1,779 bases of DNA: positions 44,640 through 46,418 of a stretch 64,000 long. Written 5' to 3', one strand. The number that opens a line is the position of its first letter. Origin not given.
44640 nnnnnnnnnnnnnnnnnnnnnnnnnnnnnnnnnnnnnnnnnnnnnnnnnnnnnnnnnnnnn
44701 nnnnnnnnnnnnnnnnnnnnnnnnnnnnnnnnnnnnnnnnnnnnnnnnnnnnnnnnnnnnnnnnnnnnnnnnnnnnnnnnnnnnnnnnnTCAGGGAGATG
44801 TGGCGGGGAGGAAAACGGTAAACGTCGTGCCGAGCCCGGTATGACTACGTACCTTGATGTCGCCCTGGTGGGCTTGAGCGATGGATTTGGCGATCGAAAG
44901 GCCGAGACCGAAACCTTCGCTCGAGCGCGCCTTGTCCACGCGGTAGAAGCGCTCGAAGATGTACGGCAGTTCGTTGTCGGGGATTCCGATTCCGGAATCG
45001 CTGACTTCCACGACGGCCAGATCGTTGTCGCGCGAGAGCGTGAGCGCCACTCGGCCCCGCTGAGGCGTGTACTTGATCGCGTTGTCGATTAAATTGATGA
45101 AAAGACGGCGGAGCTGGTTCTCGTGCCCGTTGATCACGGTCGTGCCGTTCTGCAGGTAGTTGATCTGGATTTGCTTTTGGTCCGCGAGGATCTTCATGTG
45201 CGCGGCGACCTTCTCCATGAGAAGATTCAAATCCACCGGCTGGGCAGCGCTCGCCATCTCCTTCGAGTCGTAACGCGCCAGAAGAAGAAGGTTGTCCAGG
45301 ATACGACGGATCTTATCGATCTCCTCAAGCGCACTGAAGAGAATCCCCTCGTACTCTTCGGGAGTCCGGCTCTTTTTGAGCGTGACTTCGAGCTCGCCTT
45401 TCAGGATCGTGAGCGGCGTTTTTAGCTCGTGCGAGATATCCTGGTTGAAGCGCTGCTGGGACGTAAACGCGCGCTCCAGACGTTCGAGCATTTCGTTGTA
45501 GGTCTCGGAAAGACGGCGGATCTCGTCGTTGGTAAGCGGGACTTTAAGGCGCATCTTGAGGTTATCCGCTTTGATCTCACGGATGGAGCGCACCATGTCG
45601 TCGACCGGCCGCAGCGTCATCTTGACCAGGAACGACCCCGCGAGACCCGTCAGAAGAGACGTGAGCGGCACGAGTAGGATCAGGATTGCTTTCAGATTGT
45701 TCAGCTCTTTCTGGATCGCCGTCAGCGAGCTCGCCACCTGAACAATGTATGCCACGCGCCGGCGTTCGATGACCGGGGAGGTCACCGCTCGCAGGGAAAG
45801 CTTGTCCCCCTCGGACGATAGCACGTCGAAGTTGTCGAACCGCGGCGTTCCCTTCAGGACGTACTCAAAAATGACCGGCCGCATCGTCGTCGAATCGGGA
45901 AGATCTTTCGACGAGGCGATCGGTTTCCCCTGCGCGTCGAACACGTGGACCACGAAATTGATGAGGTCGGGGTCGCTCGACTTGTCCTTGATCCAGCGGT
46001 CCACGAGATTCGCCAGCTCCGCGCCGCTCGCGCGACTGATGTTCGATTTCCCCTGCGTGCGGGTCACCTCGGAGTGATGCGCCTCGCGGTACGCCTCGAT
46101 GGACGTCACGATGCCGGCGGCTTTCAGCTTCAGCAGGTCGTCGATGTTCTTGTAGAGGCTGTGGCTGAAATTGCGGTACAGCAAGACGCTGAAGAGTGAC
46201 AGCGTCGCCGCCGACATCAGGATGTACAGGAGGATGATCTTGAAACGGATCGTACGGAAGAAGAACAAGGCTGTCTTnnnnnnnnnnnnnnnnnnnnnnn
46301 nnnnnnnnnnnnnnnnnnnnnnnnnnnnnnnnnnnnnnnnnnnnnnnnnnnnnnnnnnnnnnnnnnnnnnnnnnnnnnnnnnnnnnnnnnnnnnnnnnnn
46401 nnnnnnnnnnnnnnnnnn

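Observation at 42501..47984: Two-component system wired to a triad of secreted low-complexity proteins sharing a small C-terminal beta-domain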

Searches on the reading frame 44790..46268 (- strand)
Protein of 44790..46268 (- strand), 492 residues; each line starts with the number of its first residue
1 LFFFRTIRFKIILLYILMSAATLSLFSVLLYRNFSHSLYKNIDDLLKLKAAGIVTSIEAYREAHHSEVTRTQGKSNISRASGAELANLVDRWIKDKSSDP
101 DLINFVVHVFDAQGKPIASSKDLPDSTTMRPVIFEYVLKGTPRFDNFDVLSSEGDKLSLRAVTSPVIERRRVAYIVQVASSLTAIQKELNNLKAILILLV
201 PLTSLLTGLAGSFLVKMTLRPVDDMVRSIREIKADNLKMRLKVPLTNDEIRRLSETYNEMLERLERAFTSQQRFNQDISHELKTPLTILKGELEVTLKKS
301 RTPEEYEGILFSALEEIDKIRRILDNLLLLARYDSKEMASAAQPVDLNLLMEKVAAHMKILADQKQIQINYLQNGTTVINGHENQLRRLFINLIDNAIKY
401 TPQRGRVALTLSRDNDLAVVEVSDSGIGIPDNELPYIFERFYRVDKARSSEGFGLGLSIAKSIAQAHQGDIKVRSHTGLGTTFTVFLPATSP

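Call 3: search_protein_families(library=pfam, proteins=[window:44790-46268:-], max_evalue=1)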
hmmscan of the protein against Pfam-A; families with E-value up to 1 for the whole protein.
window:44790-46268:- (492 aa): 6 families
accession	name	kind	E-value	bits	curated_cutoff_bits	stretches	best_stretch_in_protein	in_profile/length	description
PF02518.31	HATPase_c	-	2.1e-31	109.1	26.4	1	382-490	2-110/111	Histidine kinase-, DNA gyrase B-, and HSP90-like ATPase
PF00512.31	HisKA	-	3.1e-14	53.2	26.9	1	271-335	2-65/66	His Kinase A (phospho-acceptor) domain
PF00672.30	HAMP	-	2.4e-10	41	25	1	213-265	1-52/53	HAMP domain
PF18719.7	ArlS_N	-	0.00026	21.7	27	1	52-187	19-136/140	ArlS sensor domain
PF14501.12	HATPase_c_5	-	0.021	15.2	22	1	386-476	6-91/102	GHKL domain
PF13581.12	HATPase_c_2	-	0.041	14.3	27.4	1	396-457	42-104/127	Histidine kinase-like ATPase domain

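Call 4: search_protein_families(library=ncbifam, proteins=[window:44790-46268:-], max_evalue=1)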
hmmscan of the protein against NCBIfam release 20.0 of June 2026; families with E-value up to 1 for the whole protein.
window:44790-46268:- (492 aa): 93 families (the best 25 are shown)
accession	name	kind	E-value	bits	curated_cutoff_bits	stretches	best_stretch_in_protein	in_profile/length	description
TIGR01386.1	cztS_silS_copS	subfamily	2.3e-86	290.6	292.55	1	8-487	5-456/457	heavy metal sensor histidine kinase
NF033092.0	HK_WalK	equivalog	3.5e-70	237.2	725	2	270-488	371-593/594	cell wall metabolism sensor histidine kinase WalK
NF041735.1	hist_kin_RppB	equivalog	1.8e-67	228.1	400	2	266-488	211-438/438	two-component system sensor histidine kinase RppB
NF007345.0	PRK09835.1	subfamily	5.4e-64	216.5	423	1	168-489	159-480/482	Cu(+)/Ag(+) sensor histidine kinase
NF046044.1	PnpS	equivalog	4.3e-62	210.3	400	1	273-488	172-390/390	two-component system histidine kinase PnpS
TIGR02966.1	phoR_proteo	equivalog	1.3e-59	201.9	334.2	1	263-486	106-332/333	phosphate regulon sensor histidine kinase PhoR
NF045903.1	CuHisKinLciSLeg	equivalog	1.3e-56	192.5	700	1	202-487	70-356/357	copper-responsive two-component system sensor histidine kinase LciS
NF040691.1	MtrAB_MtrB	equivalog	7.2e-55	186.9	450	1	5-490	3-493/507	MtrAB system histidine kinase MtrB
NF052314.1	T9SS_HK_PorY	subfamily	2.4e-52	178.4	350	2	152-475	93-407/418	PorY family sensor histidine kinase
NF008312.0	PRK11100.1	equivalog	2.5e-51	175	356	1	161-489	149-474/477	two-component system sensor histidine kinase CreC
NF012163.2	BaeS_SmeS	equivalog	7.4e-51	173.5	500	1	190-480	160-448/457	sensor histidine kinase efflux regulator BaeS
NF007837.0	PRK10549.1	equivalog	6.3e-50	170.2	603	1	197-489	167-458/466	envelope stress sensor histidine kinase BaeS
NF008468.0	PRK11360.1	equivalog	3.2e-42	144.7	646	2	277-490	402-609/616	two-component system sensor histidine kinase AtoS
NF007007.0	PRK09470.1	equivalog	7.4e-42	143.8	486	1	193-488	170-458/463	envelope stress sensor histidine kinase CpxA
NF045900.1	HisKinCpxALeg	equivalog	5e-41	140.9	800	1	196-488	154-450/451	two-component system sensor histidine kinase CpxA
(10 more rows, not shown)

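Call 9: find_encoding_contigs(protein=window:44790-46268:-, flank=10000, max_places=6)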
Protein window:44790-46268:- (492 aa): 2 contigs read that carry it; 1 place shown.
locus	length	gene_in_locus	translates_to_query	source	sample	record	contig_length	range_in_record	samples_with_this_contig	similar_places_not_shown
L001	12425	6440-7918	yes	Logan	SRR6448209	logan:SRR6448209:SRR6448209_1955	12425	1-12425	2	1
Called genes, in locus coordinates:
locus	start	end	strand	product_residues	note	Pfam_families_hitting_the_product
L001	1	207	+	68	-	?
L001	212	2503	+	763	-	PF13491:FtsK_4TM, PF17854:FtsK_alpha, PF01580:FtsK_SpoIIIE, PF09397:FtsK_gamma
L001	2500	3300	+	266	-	PF13413:HTH_25, PF13464:RodZ_C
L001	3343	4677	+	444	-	PF00919:UPF0004, PF04055:Radical_SAM, PF18693:TRAM_2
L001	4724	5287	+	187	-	PF01066:CDP-OH_P_transf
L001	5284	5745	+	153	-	PF04608:PgpA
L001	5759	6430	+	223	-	PF00072:Response_reg, PF00486:Trans_reg_C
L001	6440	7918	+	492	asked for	PF00672:HAMP, PF00512:HisKA, PF02518:HATPase_c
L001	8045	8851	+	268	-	-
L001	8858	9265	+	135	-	-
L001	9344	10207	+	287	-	-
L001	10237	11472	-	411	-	PF00994:MoCF_biosynth, PF18146:CinA_KH, PF02464:CinA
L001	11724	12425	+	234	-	?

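Call 10: find_related_loci(query=window:44790-46268:-, collection=genome_contigs, flank=7000)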
Query window:44790-46268:- (492 aa) in genome_contigs; peptide patterns used: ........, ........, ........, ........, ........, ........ (x = any residue, [..] = any of these).
91 stretches matched a pattern; 7 encode a relative of the query (tblastn E <= 1e-3); 7 distinct loci.
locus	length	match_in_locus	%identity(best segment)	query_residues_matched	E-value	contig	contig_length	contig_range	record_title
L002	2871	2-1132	77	115-492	0e+0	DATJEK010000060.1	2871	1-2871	MAG TPA_asm: Candidatus Eisenbacteria bacterium isolate SMAG_U15431 k141_10399335, whole genome shotgun sequence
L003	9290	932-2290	28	8-486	1e-45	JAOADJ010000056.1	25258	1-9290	MAG: Melioribacteraceae bacterium isolate SKW230 k141_684384, whole genome shotgun sequence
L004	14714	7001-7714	28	249-484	3e-21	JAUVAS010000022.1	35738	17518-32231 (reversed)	MAG: Flavobacterium sp. isolate CSMAG_225 CSMAG_225_k127_1105314_length_35738_cov_19.5552, whole genome shotgun sequence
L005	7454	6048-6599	26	311-488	3e-17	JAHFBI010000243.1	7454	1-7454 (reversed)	MAG: Candidatus Melainabacteria bacterium isolate nzgw195 NODE_18312_length_7455_cov_3.296973, whole genome shotgun sequ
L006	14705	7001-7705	23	250-489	2e-13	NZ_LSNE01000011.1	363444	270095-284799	Paraglaciecola hydrolytica strain S66 Contig20, whole genome shotgun sequence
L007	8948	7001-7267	30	381-471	2e-6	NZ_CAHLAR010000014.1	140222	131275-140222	Achromobacter anxifer strain LMG 26857 isolate LMG 26857, whole genome shotgun sequence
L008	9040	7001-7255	31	385-471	3e-6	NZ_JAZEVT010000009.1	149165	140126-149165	Achromobacter sp. ESBL13 NODE_9_length_149165_cov_46.682826, whole genome shotgun sequence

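Call 33: find_homologous_proteins(query=window:44790-46268:-, max_evalue=1e-40)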
Query window:44790-46268:- (492 aa): 2791 proteins with E <= 1e-40 among 8000 candidates; the best 120 are listed.
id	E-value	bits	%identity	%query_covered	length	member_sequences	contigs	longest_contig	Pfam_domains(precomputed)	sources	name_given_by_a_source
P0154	0.0e+0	1058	100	100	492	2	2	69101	PF00672.31,PF02518.32,PF00512.32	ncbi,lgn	-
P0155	1.4e-208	711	68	99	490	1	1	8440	PF00672.31,PF02518.32,PF00512.32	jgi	jgi:heavy metal sensor kinase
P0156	3.1e-206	703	67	99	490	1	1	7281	PF00672.31,PF02518.32,PF00512.32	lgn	-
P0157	1.4e-181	622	77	77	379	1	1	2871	PF00672.31,PF02518.32,PF00512.32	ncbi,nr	ncbi:MAG TPA: ATP-binding protein, partial [Candidatus Eisenbacteria bacterium]|nr:ATP-binding prote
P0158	2.4e-165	569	54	100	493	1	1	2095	PF00672.31,PF02518.32,PF00512.32,PF14501.13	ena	-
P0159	4.3e-163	561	54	99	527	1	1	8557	PF00672.31,PF02518.32,PF00512.32,PF14501.13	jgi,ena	-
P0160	9.1e-161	554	53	96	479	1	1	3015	PF00672.31,PF02518.32,PF00512.32,PF14501.13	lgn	-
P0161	6.4e-160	551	52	99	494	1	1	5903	PF00672.31,PF02518.32,PF00512.32,PF14501.13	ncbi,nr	ncbi:MAG: heavy metal sensor histidine kinase [Candidatus Omnitrophica bacterium]|nr:heavy metal sen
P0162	1.7e-156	540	53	99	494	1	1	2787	PF00672.31,PF02518.32,PF00512.32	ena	-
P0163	9.6e-156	537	51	99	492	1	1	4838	PF00672.31,PF02518.32,PF00512.32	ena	-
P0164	2.2e-151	523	52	99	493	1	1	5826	PF00672.31,PF02518.32,PF00512.32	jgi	jgi:heavy metal sensor kinase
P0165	3.4e-151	522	50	99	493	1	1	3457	PF00672.31,PF02518.32,PF00512.32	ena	-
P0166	1.2e-150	520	50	99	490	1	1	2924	PF00672.31,PF02518.32,PF00512.32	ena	-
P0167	1.7e-150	520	49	100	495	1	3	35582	PF00672.31,PF02518.32,PF00512.32,PF13589.13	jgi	-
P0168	1.7e-150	520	49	100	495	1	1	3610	PF00672.31,PF02518.32,PF00512.32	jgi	-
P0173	2.7e-148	513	50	100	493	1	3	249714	PF00672.31,PF02518.32,PF00512.32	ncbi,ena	-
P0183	8.1e-147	508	49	99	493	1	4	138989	PF00672.31,PF02518.32,PF00512.32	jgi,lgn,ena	jgi:heavy metal sensor kinase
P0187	3.8e-146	505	49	99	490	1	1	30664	PF00672.31,PF02518.32,PF00512.32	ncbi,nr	ncbi:MAG: heavy metal sensor histidine kinase [Nitrospirae bacterium]|nr:heavy metal sensor histidin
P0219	1.0e-140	488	48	99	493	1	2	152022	PF00672.31,PF02518.32,PF00512.32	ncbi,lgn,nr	ncbi:MAG: heavy metal sensor histidine kinase [Nitrospirae bacterium]|nr:heavy metal sensor histidin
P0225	2.3e-140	486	47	99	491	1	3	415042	PF00672.31,PF02518.32,PF00512.32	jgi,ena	jgi:heavy metal sensor kinase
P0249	6.5e-138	478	48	99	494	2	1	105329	PF00672.31,PF02518.32,PF00512.32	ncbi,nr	ncbi:MAG: heavy metal sensor histidine kinase [Candidatus Omnitrophica bacterium]|nr:heavy metal sen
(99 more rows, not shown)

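Call 34: find_encoding_contigs(protein=P0155, flank=6000, max_places=2)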
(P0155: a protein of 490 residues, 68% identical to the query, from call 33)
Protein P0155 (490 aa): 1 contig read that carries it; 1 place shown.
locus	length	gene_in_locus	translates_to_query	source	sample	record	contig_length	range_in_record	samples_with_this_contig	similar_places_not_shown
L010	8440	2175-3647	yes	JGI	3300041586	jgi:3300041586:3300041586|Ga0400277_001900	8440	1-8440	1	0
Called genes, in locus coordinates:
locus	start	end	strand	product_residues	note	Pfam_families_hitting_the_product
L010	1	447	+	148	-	?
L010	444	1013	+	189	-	PF01066:CDP-OH_P_transf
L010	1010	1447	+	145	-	PF04608:PgpA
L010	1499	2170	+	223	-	PF00072:Response_reg, PF00486:Trans_reg_C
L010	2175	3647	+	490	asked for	PF00672:HAMP, PF00512:HisKA, PF02518:HATPase_c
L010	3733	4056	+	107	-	-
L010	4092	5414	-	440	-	PF00082:Peptidase_S8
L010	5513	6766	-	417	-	PF00994:MoCF_biosynth, PF18146:CinA_KH, PF02464:CinA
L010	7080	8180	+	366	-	PF01637:ATPase_2 (faint), PF00154:RecA_N, PF08423:Rad51, PF06745:ATPase (faint), PF27531:MT3502_N (weak), PF21096:RecA_C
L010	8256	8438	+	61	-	?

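Call 35: find_encoding_contigs(protein=P0156, flank=6000, max_places=2)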
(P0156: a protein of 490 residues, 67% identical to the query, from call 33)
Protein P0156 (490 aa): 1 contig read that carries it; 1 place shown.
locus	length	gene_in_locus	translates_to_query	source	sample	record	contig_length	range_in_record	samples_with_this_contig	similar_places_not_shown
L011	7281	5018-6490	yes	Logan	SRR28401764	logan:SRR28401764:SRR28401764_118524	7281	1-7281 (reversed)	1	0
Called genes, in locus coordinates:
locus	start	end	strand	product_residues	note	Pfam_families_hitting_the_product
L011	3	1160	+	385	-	?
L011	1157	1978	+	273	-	PF12844:HTH_19 (faint), PF13413:HTH_25, PF13464:RodZ_C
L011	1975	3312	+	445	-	PF00919:UPF0004, PF04055:Radical_SAM, PF18693:TRAM_2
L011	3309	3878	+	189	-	PF01066:CDP-OH_P_transf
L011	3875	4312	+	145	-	PF04608:PgpA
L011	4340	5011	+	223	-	PF00072:Response_reg, PF00486:Trans_reg_C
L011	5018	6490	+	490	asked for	PF00672:HAMP, PF00512:HisKA, PF02518:HATPase_c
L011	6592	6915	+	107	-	-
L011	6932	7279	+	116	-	?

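Call 36: find_encoding_contigs(protein=P0159, flank=6000, max_places=2)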
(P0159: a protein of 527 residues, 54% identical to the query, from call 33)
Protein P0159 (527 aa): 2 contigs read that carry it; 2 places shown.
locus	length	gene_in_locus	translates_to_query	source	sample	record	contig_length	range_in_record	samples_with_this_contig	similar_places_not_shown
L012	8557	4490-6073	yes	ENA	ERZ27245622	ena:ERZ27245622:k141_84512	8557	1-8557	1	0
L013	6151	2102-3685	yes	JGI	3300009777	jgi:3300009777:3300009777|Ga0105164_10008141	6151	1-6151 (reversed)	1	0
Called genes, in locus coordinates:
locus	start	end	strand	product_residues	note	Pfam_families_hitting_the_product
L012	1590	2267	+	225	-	PF05552:MS_channel_1st_1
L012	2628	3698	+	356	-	PF00224:PK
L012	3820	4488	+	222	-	PF00072:Response_reg, PF00486:Trans_reg_C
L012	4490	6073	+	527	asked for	PF00672:HAMP, PF00512:HisKA, PF14501:HATPase_c_5 (faint), PF02518:HATPase_c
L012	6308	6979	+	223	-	PF00702:Hydrolase (weak), PF06888:Put_Phosphatase, PF12710:HAD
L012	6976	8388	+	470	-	PF00202:Aminotran_3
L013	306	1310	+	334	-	PF00224:PK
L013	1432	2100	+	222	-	PF00072:Response_reg, PF00486:Trans_reg_C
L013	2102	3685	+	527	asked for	PF00672:HAMP, PF00512:HisKA, PF14501:HATPase_c_5 (faint), PF02518:HATPase_c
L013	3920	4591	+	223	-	PF00702:Hydrolase (weak), PF06888:Put_Phosphatase, PF12710:HAD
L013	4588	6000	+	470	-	PF00202:Aminotran_3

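Call 38: find_encoding_contigs(protein=P0161, flank=5000, max_places=1)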
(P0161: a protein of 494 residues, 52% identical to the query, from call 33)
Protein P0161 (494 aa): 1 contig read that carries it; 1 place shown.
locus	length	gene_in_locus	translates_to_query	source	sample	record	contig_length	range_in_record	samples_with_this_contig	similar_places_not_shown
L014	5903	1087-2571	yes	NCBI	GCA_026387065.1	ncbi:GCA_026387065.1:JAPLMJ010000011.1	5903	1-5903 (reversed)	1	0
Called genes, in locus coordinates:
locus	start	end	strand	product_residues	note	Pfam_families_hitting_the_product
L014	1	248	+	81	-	?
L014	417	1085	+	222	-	PF00072:Response_reg, PF00486:Trans_reg_C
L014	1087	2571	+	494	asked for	PF00672:HAMP, PF00512:HisKA, PF02518:HATPase_c, PF14501:HATPase_c_5 (weak)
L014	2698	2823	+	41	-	-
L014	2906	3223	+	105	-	-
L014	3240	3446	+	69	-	-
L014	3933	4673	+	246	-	PF01522:Polysacc_deac_1, PF03065:Glyco_hydro_57 (faint)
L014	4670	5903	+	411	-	PF02366:PMT, PF13231:PMT_2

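Call 39: find_encoding_contigs(protein=P0173, flank=5000, max_places=1)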
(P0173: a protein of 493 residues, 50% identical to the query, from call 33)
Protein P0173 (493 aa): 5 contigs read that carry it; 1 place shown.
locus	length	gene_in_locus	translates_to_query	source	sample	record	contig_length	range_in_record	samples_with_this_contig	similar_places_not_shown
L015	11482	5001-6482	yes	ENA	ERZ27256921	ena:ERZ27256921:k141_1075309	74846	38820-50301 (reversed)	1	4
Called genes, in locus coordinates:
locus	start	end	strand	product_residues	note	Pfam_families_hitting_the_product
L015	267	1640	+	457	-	PF02585:PIG-L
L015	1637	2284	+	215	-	PF00583:Acetyltransf_1 (faint), PF13508:Acetyltransf_7 (faint)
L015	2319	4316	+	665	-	PF13520:AA_permease_2, PF00324:AA_permease (weak)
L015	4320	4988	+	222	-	PF00072:Response_reg, PF00486:Trans_reg_C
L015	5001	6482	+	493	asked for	PF00672:HAMP, PF00512:HisKA, PF02518:HATPase_c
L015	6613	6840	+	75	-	-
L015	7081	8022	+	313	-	PF04392:ABC_sub_bind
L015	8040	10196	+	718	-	PF07715:Plug, PF00593:TonB_dep_Rec_b-barrel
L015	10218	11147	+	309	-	PF04392:ABC_sub_bind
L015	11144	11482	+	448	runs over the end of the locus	PF00672:HAMP, PF13487:HD_5, PF01966:HD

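Call 40: find_encoding_contigs(protein=P0187, flank=5000, max_places=1)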
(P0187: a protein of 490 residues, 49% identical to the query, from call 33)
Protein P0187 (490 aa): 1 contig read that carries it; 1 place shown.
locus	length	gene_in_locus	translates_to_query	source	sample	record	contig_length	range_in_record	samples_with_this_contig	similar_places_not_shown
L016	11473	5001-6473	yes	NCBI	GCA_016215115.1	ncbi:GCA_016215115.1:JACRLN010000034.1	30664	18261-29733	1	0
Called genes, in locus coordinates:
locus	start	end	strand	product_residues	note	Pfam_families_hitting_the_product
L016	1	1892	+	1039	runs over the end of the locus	PF02743:dCache_1, PF13185:GAF_2, PF01590:GAF, PF00989:PAS (faint), PF08448:PAS_4, PF08447:PAS_3, PF00512:HisKA, PF02518:HATPase_c, +1 more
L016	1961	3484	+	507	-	PF00072:Response_reg, PF01966:HD, PF13487:HD_5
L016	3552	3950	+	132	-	PF02656:DUF202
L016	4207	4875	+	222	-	PF00072:Response_reg, PF00486:Trans_reg_C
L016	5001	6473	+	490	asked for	PF00672:HAMP, PF00512:HisKA, PF02518:HATPase_c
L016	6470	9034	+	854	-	PF00690:Cation_ATPase_N, PF12710:HAD (faint), PF00122:E1-E2_ATPase, PF00702:Hydrolase, PF13246:Cation_ATPase, PF08282:Hydrolase_3 (faint), PF00689:Cation_ATPase_C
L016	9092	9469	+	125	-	-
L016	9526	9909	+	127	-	-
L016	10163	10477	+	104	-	-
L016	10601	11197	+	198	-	PF09335:VTT_dom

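Call 41: find_encoding_contigs(protein=P0249, flank=5000, max_places=1)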
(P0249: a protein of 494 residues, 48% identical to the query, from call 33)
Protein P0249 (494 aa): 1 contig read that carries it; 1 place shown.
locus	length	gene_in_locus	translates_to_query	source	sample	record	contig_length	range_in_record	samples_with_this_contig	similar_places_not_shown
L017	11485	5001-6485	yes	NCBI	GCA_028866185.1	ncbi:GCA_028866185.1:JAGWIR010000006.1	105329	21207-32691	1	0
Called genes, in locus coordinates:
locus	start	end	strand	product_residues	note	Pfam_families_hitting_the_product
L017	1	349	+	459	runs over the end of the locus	PF02585:PIG-L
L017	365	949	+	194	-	PF02798:GST_N, PF13417:GST_N_3, PF13409:GST_N_2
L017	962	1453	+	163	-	PF00293:NUDIX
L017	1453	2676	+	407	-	PF00375:SDF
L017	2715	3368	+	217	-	PF03734:YkuD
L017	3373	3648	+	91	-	-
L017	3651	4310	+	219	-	PF01965:DJ-1_PfpI (weak)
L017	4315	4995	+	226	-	PF00072:Response_reg, PF00486:Trans_reg_C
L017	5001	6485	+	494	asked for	PF00672:HAMP, PF00512:HisKA, PF02518:HATPase_c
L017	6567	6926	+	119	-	-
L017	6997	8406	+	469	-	PF00330:Aconitase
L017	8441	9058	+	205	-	PF00694:Aconitase_C, PF27512:LeuD (weak), PF27434:LeuD_C (weak)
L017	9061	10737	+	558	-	PF00920:ILVD_EDD_N, PF24877:ILV_EDD_C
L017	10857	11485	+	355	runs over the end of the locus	PF01264:Chorismate_synt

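Call 65: find_encoding_contigs(protein=P0219, flank=5000, max_places=1)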
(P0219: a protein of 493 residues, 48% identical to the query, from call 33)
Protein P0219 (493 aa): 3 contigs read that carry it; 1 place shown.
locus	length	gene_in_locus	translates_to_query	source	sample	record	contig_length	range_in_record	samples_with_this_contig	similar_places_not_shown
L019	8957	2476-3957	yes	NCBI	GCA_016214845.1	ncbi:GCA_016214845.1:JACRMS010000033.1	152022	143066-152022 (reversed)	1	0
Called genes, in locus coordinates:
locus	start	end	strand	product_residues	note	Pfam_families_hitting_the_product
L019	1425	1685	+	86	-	-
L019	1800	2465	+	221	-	PF00072:Response_reg, PF00486:Trans_reg_C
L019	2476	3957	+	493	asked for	PF00672:HAMP, PF00512:HisKA, PF02518:HATPase_c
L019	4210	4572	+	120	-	-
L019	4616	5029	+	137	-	PF18914:DUF5666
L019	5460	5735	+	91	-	PF04365:BrnT_toxin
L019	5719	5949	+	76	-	-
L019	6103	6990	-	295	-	PF00582:Usp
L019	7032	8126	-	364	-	PF01925:TauE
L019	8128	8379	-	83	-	-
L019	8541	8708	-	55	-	-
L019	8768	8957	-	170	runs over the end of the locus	-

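Call 66: find_encoding_contigs(protein=P0225, flank=5000, max_places=1)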
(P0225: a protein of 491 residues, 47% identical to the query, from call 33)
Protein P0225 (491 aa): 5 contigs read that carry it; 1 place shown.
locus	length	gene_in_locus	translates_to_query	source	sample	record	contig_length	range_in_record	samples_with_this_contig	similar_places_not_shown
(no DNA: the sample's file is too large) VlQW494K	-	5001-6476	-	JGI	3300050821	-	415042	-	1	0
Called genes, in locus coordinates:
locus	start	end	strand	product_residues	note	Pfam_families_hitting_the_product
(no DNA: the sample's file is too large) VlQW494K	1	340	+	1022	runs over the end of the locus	PF02518:HATPase_c, PF13581:HATPase_c_2 (faint), PF14501:HATPase_c_5 (faint), PF02518:HATPase_c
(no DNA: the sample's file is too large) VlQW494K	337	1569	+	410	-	PF00375:SDF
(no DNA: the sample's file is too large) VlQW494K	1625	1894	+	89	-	-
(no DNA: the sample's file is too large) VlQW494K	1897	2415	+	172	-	-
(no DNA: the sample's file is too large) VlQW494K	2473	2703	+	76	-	-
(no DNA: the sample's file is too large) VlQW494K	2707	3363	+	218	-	PF03734:YkuD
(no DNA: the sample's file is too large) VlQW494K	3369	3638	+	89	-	-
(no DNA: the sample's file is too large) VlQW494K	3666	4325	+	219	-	PF01965:DJ-1_PfpI (weak)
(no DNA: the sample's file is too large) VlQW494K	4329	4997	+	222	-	PF00072:Response_reg, PF00486:Trans_reg_C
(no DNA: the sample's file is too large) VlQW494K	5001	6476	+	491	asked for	PF00672:HAMP, PF00512:HisKA, PF02518:HATPase_c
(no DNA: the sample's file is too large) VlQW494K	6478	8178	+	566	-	PF13424:TPR_12 (weak), PF00515:TPR_1, PF13181:TPR_8, PF13414:TPR_11, PF13432:TPR_16, PF13414:TPR_11, PF00515:TPR_1, PF13414:TPR_11, +13 more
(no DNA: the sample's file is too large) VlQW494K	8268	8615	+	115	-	-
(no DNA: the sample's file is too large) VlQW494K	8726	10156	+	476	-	PF04055:Radical_SAM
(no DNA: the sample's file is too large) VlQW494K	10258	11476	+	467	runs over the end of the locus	PF00330:Aconitase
